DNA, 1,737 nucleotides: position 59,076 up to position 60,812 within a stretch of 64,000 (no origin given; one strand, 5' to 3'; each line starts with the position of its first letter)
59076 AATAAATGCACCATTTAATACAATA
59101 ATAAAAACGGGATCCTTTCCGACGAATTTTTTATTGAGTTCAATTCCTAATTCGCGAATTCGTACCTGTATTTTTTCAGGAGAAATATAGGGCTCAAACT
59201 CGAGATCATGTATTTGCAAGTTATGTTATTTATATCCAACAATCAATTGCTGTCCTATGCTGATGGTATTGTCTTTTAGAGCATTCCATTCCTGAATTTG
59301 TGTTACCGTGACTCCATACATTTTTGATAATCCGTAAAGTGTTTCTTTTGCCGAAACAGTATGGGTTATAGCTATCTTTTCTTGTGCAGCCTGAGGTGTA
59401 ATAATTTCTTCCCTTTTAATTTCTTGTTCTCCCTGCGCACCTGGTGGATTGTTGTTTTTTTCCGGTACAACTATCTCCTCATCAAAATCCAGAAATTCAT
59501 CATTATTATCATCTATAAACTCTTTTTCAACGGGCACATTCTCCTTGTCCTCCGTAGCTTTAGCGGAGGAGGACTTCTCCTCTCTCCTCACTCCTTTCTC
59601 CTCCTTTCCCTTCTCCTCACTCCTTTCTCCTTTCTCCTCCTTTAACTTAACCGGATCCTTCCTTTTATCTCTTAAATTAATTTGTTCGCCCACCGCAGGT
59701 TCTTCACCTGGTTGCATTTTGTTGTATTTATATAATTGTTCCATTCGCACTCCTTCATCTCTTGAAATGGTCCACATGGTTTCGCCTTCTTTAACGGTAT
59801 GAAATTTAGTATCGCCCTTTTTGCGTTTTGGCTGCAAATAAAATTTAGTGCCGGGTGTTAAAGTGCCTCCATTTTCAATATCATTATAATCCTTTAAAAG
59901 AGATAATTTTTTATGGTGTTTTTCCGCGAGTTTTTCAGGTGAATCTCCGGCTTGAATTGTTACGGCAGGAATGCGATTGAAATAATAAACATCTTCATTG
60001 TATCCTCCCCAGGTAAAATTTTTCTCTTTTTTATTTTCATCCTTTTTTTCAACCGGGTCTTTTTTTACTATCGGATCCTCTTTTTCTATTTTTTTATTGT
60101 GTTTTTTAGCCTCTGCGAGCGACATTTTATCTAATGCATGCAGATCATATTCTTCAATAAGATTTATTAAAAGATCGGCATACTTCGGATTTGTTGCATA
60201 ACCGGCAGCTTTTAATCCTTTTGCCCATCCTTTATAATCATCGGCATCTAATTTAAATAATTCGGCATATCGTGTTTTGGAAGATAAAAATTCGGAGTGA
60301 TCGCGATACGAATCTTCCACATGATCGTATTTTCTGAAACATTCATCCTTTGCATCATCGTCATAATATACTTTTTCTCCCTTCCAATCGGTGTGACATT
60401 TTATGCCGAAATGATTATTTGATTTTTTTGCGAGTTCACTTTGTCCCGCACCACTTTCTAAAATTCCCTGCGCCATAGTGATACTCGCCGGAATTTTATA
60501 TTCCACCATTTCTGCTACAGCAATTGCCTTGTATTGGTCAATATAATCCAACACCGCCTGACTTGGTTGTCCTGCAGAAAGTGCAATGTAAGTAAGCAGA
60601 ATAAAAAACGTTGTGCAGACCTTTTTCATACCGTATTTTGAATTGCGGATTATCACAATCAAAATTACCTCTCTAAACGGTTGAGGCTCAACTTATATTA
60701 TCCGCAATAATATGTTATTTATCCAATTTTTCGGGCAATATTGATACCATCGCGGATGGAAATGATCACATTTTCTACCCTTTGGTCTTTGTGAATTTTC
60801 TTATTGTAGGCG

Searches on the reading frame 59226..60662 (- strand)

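Call 76: search_protein_families(library=pfam, proteins=[window:59226-60662:-], max_evalue=0.001)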
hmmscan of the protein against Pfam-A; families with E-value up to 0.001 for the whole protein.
window:59226-60662:- (478 aa): 2 families
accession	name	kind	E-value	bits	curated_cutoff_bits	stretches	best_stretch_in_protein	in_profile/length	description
PF01832.25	Glucosaminidase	-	1.5e-40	139.1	30.2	1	46-174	2-123/123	Mannosyl-glycoprotein endo-beta-N-acetylglucosaminidase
PF01476.26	LysM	-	1.1e-26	93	20.9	2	434-475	1-42/43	LysM domain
